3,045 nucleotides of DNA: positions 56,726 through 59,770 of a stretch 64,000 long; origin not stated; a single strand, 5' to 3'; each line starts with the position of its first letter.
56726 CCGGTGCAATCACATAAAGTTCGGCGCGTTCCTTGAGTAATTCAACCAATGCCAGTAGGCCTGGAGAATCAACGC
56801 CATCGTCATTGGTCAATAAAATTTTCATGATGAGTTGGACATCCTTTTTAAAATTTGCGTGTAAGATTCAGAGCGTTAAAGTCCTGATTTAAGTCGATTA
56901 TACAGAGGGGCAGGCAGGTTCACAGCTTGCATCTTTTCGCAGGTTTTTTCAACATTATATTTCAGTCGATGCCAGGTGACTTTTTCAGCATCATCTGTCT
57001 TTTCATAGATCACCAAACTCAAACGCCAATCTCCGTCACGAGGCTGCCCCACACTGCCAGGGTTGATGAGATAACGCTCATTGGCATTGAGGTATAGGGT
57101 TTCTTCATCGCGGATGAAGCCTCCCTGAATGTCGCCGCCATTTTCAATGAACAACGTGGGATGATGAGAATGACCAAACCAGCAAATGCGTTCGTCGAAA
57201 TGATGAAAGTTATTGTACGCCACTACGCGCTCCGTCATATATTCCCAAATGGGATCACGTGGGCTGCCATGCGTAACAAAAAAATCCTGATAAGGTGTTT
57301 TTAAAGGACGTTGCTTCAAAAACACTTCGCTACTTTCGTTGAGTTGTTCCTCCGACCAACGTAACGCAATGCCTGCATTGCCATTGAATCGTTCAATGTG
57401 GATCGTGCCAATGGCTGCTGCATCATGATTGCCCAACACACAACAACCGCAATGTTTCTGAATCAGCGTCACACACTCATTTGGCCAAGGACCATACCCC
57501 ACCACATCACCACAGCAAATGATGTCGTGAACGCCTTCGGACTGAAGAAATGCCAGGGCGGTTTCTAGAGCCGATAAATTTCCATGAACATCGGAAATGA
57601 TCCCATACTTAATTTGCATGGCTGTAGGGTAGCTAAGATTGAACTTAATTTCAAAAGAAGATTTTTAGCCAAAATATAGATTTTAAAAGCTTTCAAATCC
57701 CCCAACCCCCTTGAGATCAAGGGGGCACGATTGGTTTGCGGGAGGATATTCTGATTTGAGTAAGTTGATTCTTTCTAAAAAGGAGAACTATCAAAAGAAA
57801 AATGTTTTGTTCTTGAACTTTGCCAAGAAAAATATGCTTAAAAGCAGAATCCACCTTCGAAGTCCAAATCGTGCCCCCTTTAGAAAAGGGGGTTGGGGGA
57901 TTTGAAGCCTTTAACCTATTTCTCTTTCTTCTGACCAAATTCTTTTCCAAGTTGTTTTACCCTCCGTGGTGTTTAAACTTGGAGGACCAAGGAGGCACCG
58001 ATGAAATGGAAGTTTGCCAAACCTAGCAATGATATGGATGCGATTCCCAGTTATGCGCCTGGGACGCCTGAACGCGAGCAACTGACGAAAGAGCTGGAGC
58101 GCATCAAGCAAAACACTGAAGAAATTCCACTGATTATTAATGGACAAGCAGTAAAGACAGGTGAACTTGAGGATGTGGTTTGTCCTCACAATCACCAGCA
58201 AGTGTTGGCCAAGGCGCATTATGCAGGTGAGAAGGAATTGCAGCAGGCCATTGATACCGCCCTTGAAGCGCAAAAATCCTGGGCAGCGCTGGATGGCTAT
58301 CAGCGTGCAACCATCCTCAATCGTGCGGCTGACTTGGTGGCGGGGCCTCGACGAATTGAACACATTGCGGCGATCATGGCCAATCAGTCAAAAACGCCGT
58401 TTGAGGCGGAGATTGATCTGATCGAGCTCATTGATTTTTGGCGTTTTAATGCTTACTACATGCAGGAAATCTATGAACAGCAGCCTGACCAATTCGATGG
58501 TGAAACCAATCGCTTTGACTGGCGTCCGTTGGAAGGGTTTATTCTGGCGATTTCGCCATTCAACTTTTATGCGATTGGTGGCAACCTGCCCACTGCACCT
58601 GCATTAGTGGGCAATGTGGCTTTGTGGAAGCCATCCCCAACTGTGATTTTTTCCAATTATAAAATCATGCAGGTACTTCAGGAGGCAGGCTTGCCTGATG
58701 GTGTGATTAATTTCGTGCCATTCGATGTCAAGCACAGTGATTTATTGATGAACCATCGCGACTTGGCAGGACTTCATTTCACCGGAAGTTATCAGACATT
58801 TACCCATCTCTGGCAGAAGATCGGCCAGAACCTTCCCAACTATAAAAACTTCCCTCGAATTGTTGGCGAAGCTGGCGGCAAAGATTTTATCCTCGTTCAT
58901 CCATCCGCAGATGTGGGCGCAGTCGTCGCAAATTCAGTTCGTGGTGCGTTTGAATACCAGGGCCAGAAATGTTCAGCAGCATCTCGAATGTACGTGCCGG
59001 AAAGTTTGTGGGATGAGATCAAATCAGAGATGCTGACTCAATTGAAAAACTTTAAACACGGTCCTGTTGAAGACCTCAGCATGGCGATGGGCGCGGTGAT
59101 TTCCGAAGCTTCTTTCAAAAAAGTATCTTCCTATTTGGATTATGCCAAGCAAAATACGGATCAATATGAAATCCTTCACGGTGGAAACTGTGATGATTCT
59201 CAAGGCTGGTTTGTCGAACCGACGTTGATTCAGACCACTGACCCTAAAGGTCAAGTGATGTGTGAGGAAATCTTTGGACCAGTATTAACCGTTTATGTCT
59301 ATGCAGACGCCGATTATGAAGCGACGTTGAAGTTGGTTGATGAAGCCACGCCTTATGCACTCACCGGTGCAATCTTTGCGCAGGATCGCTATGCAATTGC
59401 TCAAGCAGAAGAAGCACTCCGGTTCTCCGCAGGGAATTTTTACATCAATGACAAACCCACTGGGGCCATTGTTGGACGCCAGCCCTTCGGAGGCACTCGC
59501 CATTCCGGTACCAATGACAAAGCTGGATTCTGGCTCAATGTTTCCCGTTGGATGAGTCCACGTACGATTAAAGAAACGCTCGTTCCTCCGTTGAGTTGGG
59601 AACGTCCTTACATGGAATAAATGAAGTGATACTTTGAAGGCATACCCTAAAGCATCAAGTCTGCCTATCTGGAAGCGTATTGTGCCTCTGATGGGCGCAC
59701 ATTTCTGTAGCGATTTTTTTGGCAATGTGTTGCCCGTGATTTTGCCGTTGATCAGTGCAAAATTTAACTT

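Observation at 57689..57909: Family of MITE-like elements with hairpin-containing ~45-bp terminal inverted repeats (three intergenic copies)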

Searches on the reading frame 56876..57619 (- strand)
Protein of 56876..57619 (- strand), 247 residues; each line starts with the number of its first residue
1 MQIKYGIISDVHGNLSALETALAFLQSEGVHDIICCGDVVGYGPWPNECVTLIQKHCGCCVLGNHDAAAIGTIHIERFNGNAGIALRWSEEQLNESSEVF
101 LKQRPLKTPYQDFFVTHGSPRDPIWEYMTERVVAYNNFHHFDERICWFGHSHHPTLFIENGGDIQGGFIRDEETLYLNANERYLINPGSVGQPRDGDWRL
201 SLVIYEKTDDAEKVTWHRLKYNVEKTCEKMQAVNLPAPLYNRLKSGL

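Call 17: search_protein_families(library=pfam, proteins=[window:56876-57619:-])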
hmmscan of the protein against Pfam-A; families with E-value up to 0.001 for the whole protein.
window:56876-57619:- (247 aa): 2 families
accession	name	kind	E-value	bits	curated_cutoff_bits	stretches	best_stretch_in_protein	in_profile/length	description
PF12850.12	Metallophos_2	-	3.3e-18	66.6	27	1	4-205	2-149/154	Calcineurin-like phosphoesterase superfamily domain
PF00149.33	Metallophos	-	2.1e-14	54.9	21.5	1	4-125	2-140/191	Calcineurin-like phosphoesterase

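Call 20: find_encoding_contigs(protein=window:56876-57619:-, flank=10000, max_places=10)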
Protein window:56876-57619:- (247 aa): 3 contigs read that carry it; 2 places shown.
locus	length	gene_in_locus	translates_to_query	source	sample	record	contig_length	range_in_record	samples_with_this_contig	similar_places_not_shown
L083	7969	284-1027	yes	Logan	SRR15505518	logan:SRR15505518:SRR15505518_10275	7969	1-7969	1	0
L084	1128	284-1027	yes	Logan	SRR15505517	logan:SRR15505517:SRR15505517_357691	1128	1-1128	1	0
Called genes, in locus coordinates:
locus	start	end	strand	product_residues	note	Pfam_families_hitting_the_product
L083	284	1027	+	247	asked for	PF00149:Metallophos, PF12850:Metallophos_2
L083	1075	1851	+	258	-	PF01975:SurE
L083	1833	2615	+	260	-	PF00459:Inositol_P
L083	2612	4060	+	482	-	PF01336:tRNA_anti-codon, PF00152:tRNA-synt_2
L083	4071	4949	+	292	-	PF13428:TPR_14 (faint), PF17874:TPR_MalT (faint), PF21033:RMD1-3 (faint), PF25058:ARM_TT21 (faint), PF13176:TPR_7 (faint), PF13424:TPR_12 (weak), PF00515:TPR_1 (weak), PF07719:TPR_2 (weak), +4 more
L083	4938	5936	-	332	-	PF01636:APH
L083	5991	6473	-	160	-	PF12867:DinB_2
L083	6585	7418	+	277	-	PF00561:Abhydrolase_1, PF12146:Hydrolase_4, PF12697:Abhydrolase_6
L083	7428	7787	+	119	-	PF02635:DsrE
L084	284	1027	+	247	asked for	PF00149:Metallophos, PF12850:Metallophos_2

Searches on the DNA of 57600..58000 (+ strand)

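Call 77: search_dna_similar(query=window:57680-57920:+, collection=plasmids, mode=distant, max_evalue=0.001, max_rows=10)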
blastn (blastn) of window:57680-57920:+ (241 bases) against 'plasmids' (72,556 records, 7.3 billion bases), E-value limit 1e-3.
No match.

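Call 78: search_rna_families(source=window, start=57600, end=58000, threshold=evalue, max_evalue=1)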
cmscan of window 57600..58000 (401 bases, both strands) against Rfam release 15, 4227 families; matches with E-value up to 1: 6.
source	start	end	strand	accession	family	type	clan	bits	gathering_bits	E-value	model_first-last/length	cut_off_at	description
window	57682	57915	+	RF04209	MIR7533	Gene; miRNA;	-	50.4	230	3.1e-09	1-249/249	no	MIR7533 microRNA precursor family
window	57695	57903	+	RF04128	MIR8562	Gene; miRNA;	-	25.3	211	0.012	1-242/242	no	MIR8562 microRNA precursor family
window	57814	57923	+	RF01821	RsaH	Gene; sRNA;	-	23.4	50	0.13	1-123/123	no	RNA Staph. aureus H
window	57672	57922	-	RF04150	MIR2655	Gene; miRNA;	-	20.6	122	0.5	1-267/267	no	MIR2655 microRNA precursor family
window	57718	57879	-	RF04127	MIR8007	Gene; miRNA;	-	19.6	195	0.16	1-226/226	no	MIR8007 microRNA precursor family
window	57802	57994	-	RF02142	HOXA11-AS1_6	Gene; lncRNA;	-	15.6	50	0.35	1-179/179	no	HOXA11 antisense RNA 1 conserved region 6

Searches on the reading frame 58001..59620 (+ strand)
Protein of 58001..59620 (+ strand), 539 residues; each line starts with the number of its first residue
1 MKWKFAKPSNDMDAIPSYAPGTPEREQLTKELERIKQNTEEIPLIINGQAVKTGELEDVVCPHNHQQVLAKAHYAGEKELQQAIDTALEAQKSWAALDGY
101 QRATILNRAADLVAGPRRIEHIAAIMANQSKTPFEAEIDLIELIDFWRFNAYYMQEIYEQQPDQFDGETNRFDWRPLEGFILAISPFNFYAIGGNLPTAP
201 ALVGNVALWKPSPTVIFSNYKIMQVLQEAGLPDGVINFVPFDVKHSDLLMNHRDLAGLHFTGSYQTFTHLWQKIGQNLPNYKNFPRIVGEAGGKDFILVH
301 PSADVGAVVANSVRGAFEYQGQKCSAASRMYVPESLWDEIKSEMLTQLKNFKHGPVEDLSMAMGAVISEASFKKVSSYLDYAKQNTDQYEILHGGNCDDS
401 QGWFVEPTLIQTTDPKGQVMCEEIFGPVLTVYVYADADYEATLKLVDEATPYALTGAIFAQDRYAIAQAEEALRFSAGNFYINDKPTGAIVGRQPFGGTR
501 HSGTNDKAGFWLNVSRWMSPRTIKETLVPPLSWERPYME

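Call 12: find_encoding_contigs(protein=window:58001-59620:+, flank=10000, max_places=6)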
Protein window:58001-59620:+ (539 aa): 2 contigs read that carry it; 2 places shown.
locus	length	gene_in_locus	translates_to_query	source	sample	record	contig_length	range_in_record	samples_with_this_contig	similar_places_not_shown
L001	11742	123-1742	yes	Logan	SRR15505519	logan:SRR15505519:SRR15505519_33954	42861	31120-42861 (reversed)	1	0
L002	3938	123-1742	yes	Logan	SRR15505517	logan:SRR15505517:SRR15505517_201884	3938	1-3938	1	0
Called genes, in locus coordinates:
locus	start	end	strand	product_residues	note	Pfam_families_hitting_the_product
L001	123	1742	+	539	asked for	PF00171:Aldedh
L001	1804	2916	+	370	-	PF07690:MFS_1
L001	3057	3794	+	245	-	PF12146:Hydrolase_4, PF00561:Abhydrolase_1, PF12697:Abhydrolase_6, PF03959:FSH1 (faint), PF12146:Hydrolase_4 (weak)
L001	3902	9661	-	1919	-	-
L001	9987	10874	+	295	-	-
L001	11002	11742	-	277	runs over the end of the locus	PF00857:Isochorismatase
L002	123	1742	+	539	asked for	PF00171:Aldedh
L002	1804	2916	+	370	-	PF07690:MFS_1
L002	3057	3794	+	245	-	PF12146:Hydrolase_4, PF00561:Abhydrolase_1, PF12697:Abhydrolase_6, PF03959:FSH1 (faint), PF12146:Hydrolase_4 (weak)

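Call 17: search_protein_families(library=pfam, proteins=[window:58001-59620:+])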
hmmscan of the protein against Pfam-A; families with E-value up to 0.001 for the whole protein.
window:58001-59620:+ (539 aa): 1 family
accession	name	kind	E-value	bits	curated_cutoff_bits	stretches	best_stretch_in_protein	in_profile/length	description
PF00171.27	Aldedh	-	1.3e-100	337.6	23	1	57-510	9-449/461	Aldehyde dehydrogenase family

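Call 18: find_related_loci(query=window:58001-59620:+, collection=genome_contigs, flank=10000)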
Query window:58001-59620:+ (539 aa) in genome_contigs; peptide patterns used: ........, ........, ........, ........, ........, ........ (x = any residue, [..] = any of these).
600 stretches matched a pattern (row limit reached: there are more); 598 encode a relative of the query (tblastn E <= 1e-3); the best 80 are kept; 80 distinct loci.
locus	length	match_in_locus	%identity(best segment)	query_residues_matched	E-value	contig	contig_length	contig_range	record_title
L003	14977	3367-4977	60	1-538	0e+0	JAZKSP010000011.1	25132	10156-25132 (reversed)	MAG: Thermoplasmatota archaeon isolate NA-30cm_bin.7 NODE_201_length_25132_cov_18.737369, whole genome shotgun sequence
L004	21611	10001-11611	59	1-537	0e+0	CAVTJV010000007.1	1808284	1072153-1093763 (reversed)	MAG: uncultured Thermoplasmata archaeon isolate MFD05580.bin.2.18 genome assembly, contig: contig_5847, whole genome sho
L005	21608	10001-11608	58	5-539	0e+0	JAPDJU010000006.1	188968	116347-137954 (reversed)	MAG: Thermoproteota archaeon isolate S9B1_HD70 c_000000000024, whole genome shotgun sequence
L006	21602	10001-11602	59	4-538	0e+0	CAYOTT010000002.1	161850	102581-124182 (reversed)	MAG TPA_asm: uncultured Desulfurococcales archaeon isolate binchicken_co6_547 genome assembly, contig: NODE_16_length_16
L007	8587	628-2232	54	5-538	0e+0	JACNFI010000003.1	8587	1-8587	MAG: Candidatus Cloacimonadota bacterium isolate NIOZ-UU1 NIOZ-UU_NODE_10307_length_8587_cov_7.44433, whole genome shotg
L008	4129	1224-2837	53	4-539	0e+0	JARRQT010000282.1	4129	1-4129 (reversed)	MAG: Calditrichia bacterium isolate Spart_209_MAG scaffold_21471, whole genome shotgun sequence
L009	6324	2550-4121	55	17-539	0e+0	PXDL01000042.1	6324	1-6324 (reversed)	MAG: Balneolia bacterium isolate T3Sed10_333R1 T3-Sed10-C33834, whole genome shotgun sequence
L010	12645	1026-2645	55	2-539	0e+0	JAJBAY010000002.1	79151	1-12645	MAG: Candidatus Cloacimonadota bacterium isolate BF1 Bin 92 scaffold_529_c1, whole genome shotgun sequence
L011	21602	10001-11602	55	5-538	0e+0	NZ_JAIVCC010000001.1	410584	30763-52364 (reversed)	Salinimicrobium sediminilitoris strain ASW11-47 NODE_4_length_410584_cov_119.245516, whole genome shotgun sequence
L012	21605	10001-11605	54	5-538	0e+0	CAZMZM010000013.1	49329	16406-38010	MAG TPA_asm: uncultured Melioribacter sp. isolate binchicken_co291_86 genome assembly, contig: NODE_90_length_49329_cov_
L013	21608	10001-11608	53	5-539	0e+0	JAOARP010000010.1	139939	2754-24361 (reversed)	MAG: Marinisporobacter sp. isolate McD1.33 contig_30447, whole genome shotgun sequence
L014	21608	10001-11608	54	3-538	0e+0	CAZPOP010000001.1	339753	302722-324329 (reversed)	MAG TPA_asm: uncultured Ignavibacteria bacterium isolate SRP214966_co5_260 genome assembly, contig: NODE_1_length_339753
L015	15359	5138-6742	54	5-538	0e+0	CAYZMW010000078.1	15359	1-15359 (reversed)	MAG TPA_asm: uncultured Melioribacter sp. isolate binchicken_co219_1 genome assembly, contig: k141_441316, whole genome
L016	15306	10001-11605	53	5-538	0e+0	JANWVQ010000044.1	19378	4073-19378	MAG: Ignavibacterium sp. isolate SKYG120 k141_640939, whole genome shotgun sequence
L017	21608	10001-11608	54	3-538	0e+0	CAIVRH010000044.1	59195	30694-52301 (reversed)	uncultured candidate division Zixibacteria bacterium isolate AM-sed-core3-D1_bin-832 genome assembly, contig: bin-832:44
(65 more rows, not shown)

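Call 39: find_homologous_proteins(query=window:58001-59620:+, max_evalue=1e-50)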
Query window:58001-59620:+ (539 aa): 8000 proteins with E <= 1e-50 among 8000 candidates; the best 120 are listed.
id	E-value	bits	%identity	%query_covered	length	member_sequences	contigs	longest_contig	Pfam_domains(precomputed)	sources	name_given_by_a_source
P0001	0.0e+0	1257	100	100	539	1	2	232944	PF00171.28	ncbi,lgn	-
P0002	0.0e+0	1175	93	100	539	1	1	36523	PF00171.28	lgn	-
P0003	0.0e+0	1172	92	100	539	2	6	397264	PF00171.28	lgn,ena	-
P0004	0.0e+0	1015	80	100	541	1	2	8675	PF00171.28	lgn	-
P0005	2.0e-276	936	73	99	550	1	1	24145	PF00171.28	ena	-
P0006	4.2e-274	928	72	100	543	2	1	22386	PF00171.28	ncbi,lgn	-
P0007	3.4e-273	925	71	99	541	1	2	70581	PF00171.28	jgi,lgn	jgi:1-pyrroline-5-carboxylate dehydrogenase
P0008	6.6e-273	924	71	99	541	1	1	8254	PF00171.28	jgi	jgi:1-pyrroline-5-carboxylate dehydrogenase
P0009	1.5e-272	923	72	100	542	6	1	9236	PF00171.28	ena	-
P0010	5.2e-272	921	72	100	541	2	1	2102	PF00171.28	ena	-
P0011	8.3e-272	920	71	99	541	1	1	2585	PF00171.28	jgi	jgi:1-pyrroline-5-carboxylate dehydrogenase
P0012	6.5e-271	918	70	100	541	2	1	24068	PF00171.28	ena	-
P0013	8.3e-271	917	75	95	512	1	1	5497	PF00171.28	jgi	-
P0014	1.2e-270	917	71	100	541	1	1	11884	PF00171.28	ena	-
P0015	1.3e-270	917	71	99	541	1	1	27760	PF00171.28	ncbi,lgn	-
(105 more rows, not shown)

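Call 40: find_encoding_contigs(protein=P0003, flank=10000, max_places=6)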
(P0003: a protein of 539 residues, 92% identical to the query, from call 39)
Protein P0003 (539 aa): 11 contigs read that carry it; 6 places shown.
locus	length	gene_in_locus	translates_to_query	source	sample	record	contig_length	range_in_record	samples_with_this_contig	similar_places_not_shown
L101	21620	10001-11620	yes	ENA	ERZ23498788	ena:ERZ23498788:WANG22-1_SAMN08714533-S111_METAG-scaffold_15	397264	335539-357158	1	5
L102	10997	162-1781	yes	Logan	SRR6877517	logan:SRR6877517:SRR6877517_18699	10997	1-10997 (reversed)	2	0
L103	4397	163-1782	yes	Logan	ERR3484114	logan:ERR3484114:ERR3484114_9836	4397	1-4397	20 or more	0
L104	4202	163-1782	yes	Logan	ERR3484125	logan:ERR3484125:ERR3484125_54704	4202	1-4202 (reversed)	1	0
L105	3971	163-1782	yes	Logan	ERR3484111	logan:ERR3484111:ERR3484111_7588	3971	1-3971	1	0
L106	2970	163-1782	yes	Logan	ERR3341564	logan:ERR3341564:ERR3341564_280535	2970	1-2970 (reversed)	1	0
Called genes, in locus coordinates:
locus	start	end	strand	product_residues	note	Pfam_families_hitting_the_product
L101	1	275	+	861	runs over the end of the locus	PF07517:SecA_DEAD, PF00270:DEAD (weak), PF01043:SecA_PP_bind, PF21090:P-loop_SecA, PF00271:Helicase_C (weak), PF21090:P-loop_SecA, PF07516:SecA_SW, PF02810:SEC-C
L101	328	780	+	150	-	PF08445:FR47 (faint), PF00583:Acetyltransf_1, PF13508:Acetyltransf_7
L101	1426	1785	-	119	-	PF02635:DsrE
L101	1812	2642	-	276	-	PF00561:Abhydrolase_1, PF12146:Hydrolase_4, PF12697:Abhydrolase_6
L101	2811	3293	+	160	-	PF05163:DinB (weak), PF12867:DinB_2 (weak)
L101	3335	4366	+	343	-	PF01636:APH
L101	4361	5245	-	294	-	PF14559:TPR_19 (faint), PF17874:TPR_MalT (faint), PF13176:TPR_7 (faint), PF13424:TPR_12 (weak), PF00515:TPR_1 (weak), PF07719:TPR_2 (weak), PF13181:TPR_8 (weak), PF13374:TPR_10 (weak), +3 more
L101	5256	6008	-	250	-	PF13489:Methyltransf_23, PF13847:Methyltransf_31 (weak), PF08241:Methyltransf_11, PF08242:Methyltransf_12, PF13649:Methyltransf_25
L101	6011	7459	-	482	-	PF01336:tRNA_anti-codon, PF00152:tRNA-synt_2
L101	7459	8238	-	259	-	PF00459:Inositol_P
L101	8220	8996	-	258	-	PF01975:SurE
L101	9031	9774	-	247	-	PF00149:Metallophos, PF12850:Metallophos_2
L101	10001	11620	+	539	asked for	PF00171:Aldedh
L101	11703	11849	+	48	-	-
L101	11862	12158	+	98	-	PF10387:DUF2442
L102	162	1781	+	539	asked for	PF00171:Aldedh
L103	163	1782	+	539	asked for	PF00171:Aldedh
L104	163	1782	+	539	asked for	PF00171:Aldedh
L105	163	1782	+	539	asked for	PF00171:Aldedh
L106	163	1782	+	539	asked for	PF00171:Aldedh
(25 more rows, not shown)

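Call 41: find_encoding_contigs(protein=P0002, flank=10000, max_places=4)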
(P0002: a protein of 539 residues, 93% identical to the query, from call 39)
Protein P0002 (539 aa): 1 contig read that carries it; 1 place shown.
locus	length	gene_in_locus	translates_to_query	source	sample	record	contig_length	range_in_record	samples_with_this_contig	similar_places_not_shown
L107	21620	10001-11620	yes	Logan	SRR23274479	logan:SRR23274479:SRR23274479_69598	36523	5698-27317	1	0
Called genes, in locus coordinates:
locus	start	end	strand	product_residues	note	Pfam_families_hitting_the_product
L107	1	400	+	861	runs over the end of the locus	PF07517:SecA_DEAD, PF00270:DEAD (weak), PF00271:Helicase_C (faint), PF01043:SecA_PP_bind, PF21090:P-loop_SecA, PF07516:SecA_SW, PF02810:SEC-C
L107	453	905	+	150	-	PF08445:FR47 (faint), PF00583:Acetyltransf_1, PF13508:Acetyltransf_7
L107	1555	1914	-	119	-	PF02635:DsrE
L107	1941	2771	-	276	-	PF00561:Abhydrolase_1, PF12146:Hydrolase_4, PF12697:Abhydrolase_6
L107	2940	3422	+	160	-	PF05163:DinB (weak), PF12867:DinB_2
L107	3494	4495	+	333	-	PF01636:APH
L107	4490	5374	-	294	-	PF14559:TPR_19 (faint), PF17874:TPR_MalT (faint), PF13176:TPR_7 (faint), PF13424:TPR_12 (weak), PF00515:TPR_1 (weak), PF07719:TPR_2 (weak), PF13181:TPR_8 (weak), PF13374:TPR_10 (weak), +2 more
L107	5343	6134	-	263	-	PF13489:Methyltransf_23, PF08241:Methyltransf_11, PF08242:Methyltransf_12, PF13649:Methyltransf_25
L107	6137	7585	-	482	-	PF01336:tRNA_anti-codon, PF00152:tRNA-synt_2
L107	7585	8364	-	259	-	PF00459:Inositol_P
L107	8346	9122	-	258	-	PF01975:SurE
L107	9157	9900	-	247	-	PF00149:Metallophos, PF12850:Metallophos_2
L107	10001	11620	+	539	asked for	PF00171:Aldedh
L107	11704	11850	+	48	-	-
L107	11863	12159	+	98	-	PF10387:DUF2442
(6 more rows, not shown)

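Call 42: find_encoding_contigs(protein=P0004, flank=10000, max_places=4)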
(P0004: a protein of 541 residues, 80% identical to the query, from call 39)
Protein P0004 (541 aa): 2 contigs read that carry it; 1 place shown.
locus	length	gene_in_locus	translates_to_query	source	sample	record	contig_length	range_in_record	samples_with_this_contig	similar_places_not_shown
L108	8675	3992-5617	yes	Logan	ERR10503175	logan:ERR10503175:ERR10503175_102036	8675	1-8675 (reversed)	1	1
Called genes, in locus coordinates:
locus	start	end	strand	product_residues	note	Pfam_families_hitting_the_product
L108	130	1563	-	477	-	PF01336:tRNA_anti-codon, PF00152:tRNA-synt_2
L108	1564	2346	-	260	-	PF00459:Inositol_P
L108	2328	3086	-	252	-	PF01975:SurE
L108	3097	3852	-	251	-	PF00149:Metallophos, PF12850:Metallophos_2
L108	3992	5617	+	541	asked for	PF00171:Aldedh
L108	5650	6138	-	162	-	PF25919:BSH_CusB (faint), PF25917:BSH_RND (weak), PF25973:BSH_CzcB (faint), PF00364:Biotin_lipoyl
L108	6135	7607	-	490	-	PF00289:Biotin_carb_N, PF02222:ATP-grasp, PF02786:CPSase_L_D2, PF07478:Dala_Dala_lig_C (weak), PF02785:Biotin_carb_C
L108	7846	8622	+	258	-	-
